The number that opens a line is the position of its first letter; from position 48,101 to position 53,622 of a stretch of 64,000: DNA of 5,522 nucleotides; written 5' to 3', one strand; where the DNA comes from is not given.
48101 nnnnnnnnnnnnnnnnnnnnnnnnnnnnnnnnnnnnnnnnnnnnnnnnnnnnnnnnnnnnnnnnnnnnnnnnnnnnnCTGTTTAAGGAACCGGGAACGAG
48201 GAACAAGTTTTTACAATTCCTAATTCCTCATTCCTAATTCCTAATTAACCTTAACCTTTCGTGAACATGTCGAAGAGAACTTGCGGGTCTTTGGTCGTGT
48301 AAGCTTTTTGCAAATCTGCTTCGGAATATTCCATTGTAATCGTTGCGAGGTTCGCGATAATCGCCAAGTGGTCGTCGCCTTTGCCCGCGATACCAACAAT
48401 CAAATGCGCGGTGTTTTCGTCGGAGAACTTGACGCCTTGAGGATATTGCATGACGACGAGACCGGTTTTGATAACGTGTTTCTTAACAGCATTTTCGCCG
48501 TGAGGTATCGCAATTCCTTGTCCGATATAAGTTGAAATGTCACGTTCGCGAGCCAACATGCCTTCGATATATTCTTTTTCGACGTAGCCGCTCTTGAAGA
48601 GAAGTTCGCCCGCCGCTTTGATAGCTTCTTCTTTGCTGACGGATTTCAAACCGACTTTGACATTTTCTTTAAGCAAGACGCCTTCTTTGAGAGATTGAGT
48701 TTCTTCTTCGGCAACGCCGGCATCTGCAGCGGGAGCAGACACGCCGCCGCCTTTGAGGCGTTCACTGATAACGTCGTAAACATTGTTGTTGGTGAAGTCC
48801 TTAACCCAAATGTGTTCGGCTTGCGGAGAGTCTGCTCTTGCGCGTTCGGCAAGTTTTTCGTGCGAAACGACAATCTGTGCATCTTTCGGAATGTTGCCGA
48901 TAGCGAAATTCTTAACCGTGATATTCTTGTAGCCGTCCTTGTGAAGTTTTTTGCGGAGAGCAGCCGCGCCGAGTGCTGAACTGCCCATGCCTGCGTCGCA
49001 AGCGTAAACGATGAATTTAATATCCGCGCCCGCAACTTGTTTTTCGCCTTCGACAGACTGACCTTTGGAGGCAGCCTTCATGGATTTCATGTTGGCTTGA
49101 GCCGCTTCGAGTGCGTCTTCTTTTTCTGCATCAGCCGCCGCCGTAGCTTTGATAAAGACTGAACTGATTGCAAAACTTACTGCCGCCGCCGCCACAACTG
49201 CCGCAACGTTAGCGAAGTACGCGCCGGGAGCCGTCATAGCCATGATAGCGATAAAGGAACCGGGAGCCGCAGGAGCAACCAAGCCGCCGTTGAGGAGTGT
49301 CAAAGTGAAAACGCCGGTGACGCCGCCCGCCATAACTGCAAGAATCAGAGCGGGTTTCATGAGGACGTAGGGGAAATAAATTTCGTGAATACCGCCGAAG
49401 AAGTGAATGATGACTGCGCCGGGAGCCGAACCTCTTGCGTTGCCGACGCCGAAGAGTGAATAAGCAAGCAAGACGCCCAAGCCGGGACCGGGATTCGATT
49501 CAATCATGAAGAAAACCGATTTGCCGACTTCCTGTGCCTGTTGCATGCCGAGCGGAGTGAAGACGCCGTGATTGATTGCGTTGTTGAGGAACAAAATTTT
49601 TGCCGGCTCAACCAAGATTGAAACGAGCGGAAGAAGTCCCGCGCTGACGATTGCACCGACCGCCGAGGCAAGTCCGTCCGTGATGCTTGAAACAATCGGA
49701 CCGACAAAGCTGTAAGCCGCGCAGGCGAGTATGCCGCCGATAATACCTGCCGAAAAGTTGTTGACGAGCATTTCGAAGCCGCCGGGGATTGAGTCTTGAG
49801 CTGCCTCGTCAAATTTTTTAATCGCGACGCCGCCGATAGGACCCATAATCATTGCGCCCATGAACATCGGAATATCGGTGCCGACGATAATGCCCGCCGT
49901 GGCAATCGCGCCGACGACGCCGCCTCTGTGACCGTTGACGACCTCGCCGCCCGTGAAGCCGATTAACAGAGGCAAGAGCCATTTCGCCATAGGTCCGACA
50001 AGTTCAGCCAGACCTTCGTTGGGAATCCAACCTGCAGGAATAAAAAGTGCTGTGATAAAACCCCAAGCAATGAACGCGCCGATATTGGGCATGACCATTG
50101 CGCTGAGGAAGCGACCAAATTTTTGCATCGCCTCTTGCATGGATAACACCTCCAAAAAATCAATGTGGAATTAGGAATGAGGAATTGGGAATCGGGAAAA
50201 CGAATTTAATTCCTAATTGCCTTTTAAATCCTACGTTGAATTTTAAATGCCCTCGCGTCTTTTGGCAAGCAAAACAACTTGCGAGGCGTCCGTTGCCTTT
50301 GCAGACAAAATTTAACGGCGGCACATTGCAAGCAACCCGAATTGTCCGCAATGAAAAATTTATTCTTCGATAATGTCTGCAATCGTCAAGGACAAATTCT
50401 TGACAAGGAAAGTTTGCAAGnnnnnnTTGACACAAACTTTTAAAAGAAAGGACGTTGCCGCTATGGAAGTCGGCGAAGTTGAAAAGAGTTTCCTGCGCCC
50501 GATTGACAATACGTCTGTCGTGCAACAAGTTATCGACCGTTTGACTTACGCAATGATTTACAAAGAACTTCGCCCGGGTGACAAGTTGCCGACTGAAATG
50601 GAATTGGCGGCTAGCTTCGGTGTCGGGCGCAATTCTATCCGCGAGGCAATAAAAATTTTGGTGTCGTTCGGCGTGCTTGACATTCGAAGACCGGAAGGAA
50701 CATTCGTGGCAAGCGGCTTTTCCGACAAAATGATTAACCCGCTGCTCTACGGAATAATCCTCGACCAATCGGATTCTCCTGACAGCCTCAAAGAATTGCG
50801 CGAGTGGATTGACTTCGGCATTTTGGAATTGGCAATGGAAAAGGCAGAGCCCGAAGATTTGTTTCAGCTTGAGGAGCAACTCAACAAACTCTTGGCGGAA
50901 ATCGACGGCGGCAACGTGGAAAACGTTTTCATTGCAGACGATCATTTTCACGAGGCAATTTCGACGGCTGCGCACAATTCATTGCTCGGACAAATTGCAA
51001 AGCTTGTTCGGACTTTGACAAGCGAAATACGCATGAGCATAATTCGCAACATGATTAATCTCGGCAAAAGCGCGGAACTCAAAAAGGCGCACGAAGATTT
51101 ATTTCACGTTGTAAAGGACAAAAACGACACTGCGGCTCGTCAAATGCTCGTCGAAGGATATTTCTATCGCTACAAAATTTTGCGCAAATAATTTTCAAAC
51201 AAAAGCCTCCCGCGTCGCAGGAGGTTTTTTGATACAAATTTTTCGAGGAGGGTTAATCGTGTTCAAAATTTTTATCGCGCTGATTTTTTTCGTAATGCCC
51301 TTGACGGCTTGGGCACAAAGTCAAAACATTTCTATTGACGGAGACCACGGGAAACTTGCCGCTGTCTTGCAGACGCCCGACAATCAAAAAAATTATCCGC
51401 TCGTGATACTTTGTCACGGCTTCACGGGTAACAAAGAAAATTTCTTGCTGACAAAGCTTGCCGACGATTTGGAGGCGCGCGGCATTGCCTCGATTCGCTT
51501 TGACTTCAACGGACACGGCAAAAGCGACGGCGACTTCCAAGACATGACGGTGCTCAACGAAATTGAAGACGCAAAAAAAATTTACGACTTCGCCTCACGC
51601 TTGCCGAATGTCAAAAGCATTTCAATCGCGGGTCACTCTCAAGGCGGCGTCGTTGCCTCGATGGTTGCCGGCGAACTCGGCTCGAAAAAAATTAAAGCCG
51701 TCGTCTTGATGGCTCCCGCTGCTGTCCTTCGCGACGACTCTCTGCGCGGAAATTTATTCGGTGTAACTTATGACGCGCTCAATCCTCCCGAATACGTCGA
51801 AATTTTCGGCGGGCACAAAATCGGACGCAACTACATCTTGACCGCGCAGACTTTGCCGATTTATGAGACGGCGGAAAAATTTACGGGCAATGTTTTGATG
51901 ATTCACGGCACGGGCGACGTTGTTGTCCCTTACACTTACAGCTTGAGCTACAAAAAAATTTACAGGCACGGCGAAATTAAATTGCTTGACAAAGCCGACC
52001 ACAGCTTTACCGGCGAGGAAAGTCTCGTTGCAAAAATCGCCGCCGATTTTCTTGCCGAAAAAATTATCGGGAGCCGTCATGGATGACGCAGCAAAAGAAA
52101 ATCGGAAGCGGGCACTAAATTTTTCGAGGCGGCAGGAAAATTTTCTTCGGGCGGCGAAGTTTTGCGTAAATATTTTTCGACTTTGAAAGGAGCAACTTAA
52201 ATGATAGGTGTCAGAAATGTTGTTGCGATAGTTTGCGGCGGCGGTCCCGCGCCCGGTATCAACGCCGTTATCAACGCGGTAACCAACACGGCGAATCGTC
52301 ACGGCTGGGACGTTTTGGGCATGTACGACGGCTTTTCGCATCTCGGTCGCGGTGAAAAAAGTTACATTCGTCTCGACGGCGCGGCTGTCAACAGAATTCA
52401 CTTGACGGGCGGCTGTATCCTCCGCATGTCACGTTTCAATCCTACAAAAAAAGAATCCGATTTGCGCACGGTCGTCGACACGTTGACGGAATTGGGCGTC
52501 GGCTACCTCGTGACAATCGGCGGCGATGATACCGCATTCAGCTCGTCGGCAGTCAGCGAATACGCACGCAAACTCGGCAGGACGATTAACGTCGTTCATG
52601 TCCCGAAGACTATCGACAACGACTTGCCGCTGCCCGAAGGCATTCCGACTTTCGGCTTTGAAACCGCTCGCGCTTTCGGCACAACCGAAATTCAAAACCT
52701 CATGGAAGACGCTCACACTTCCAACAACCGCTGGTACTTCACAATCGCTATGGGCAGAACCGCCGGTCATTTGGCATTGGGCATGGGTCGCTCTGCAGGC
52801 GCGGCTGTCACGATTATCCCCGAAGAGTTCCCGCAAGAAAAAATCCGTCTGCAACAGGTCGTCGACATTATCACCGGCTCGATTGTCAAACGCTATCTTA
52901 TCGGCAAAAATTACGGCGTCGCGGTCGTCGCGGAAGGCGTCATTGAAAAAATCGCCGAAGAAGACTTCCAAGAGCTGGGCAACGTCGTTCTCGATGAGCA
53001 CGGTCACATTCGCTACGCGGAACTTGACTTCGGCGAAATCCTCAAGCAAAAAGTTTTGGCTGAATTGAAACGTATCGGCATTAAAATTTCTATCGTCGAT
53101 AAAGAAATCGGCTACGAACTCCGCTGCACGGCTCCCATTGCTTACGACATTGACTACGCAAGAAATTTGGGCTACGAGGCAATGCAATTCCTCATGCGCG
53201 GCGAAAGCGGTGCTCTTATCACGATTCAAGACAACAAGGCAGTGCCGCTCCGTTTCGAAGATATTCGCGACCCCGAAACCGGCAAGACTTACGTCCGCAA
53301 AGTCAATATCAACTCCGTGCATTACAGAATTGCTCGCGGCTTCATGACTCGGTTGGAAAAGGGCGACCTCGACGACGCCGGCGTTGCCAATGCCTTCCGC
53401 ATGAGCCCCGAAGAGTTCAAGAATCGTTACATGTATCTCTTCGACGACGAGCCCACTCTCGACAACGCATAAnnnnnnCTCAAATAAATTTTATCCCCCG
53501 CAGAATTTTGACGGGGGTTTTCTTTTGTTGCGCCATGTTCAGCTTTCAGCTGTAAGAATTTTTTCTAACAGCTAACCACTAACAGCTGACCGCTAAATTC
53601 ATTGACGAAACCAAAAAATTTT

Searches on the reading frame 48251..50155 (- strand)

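Call 56: search_protein_families(library=pfam, max_evalue=0.00001, proteins=[window:48251-50155:-])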
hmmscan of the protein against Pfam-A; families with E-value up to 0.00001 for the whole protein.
window:48251-50155:- (634 aa): 3 families
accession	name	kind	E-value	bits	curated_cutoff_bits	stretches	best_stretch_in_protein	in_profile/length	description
PF00359.27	PTS_EIIA_2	-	2.5e-29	102.6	27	1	494-630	3-140/144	Phosphoenolpyruvate-dependent sugar phosphotransferase system, EIIA 2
PF02378.23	PTS_EIIC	-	4.7e-17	62.5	30.7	1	19-277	2-319/319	Phosphotransferase system, EIIC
PF02302.22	PTS_IIB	-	2.6e-09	38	23.6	1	382-463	2-88/90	PTS system, Lactose/Cellobiose specific IIB subunit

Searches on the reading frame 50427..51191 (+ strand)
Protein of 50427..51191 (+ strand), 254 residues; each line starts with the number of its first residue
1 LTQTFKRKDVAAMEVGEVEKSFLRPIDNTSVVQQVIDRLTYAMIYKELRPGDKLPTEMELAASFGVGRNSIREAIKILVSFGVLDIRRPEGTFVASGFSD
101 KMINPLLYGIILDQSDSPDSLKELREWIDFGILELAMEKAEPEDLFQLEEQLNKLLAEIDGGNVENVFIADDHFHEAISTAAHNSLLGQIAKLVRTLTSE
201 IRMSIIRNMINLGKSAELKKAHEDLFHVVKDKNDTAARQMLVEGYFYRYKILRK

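Call 56: search_protein_families(library=pfam, max_evalue=0.00001, proteins=[window:50427-51191:+])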
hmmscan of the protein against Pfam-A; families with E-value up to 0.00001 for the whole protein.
window:50427-51191:+ (254 aa): 2 families
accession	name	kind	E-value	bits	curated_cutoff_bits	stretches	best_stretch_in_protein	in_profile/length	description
PF00392.27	GntR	-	3e-18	65.7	27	1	33-94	3-64/64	Bacterial regulatory proteins, gntR family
PF07729.17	FCD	-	1.5e-16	61.4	24.3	1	123-241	4-119/125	FCD domain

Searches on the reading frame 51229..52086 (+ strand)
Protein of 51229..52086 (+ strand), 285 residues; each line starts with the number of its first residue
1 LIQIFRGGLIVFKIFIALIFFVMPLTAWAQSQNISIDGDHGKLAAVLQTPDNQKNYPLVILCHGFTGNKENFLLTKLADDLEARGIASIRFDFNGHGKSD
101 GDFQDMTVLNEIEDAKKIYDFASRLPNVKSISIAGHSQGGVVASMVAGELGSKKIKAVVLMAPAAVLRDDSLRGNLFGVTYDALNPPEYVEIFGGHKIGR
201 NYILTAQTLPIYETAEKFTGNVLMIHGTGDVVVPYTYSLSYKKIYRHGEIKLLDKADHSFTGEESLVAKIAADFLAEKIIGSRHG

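Call 56: search_protein_families(library=pfam, max_evalue=0.00001, proteins=[window:51229-52086:+])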
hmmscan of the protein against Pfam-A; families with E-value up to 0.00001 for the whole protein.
window:51229-52086:+ (285 aa): 7 families
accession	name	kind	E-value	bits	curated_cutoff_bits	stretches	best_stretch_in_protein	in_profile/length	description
PF12146.15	Hydrolase_4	-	1.9e-19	70.4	27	1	57-169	5-115/239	Serine aminopeptidase, S33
PF00561.26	Abhydrolase_1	-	2.6e-16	60.5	25.8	1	57-169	1-111/245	alpha/beta hydrolase fold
PF12697.13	Abhydrolase_6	-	2.1e-11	45.4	26.3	1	59-189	1-120/217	Alpha/beta hydrolase family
PF02129.25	Peptidase_S15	-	8.2e-11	42.5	23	1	41-174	3-139/262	X-Pro dipeptidyl-peptidase (S15 family)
PF20408.4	Abhydrolase_11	-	5e-08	33.4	27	1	58-161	4-105/193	Alpha/beta hydrolase domain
PF05057.20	DUF676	-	6e-08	32.9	20.3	1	53-155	2-104/217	Putative serine esterase (DUF676)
PF05448.18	AXE1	-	2.3e-06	27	21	0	115-261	160-306/321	Acetyl xylan esterase (AXE1)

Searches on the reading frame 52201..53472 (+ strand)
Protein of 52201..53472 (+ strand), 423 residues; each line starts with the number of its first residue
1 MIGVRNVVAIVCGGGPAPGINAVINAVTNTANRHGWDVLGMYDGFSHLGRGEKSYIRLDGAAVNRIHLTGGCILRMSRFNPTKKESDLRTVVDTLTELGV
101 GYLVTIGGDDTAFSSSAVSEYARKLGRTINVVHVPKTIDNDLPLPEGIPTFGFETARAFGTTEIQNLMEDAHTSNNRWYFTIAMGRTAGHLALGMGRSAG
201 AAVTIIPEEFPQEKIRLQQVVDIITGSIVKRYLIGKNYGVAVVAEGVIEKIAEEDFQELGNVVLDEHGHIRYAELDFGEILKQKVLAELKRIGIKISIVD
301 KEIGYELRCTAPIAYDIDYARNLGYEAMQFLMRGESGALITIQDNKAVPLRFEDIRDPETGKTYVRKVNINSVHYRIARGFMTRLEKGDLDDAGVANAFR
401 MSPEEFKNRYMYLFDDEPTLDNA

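Call 56: search_protein_families(library=pfam, max_evalue=0.00001, proteins=[window:52201-53472:+])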
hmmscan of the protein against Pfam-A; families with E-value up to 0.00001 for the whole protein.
window:52201-53472:+ (423 aa): 1 family
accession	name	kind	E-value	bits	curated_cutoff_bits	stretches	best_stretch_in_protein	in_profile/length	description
PF00365.25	PFK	-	1.7e-50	172.4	30.9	1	8-331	2-277/277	Phosphofructokinase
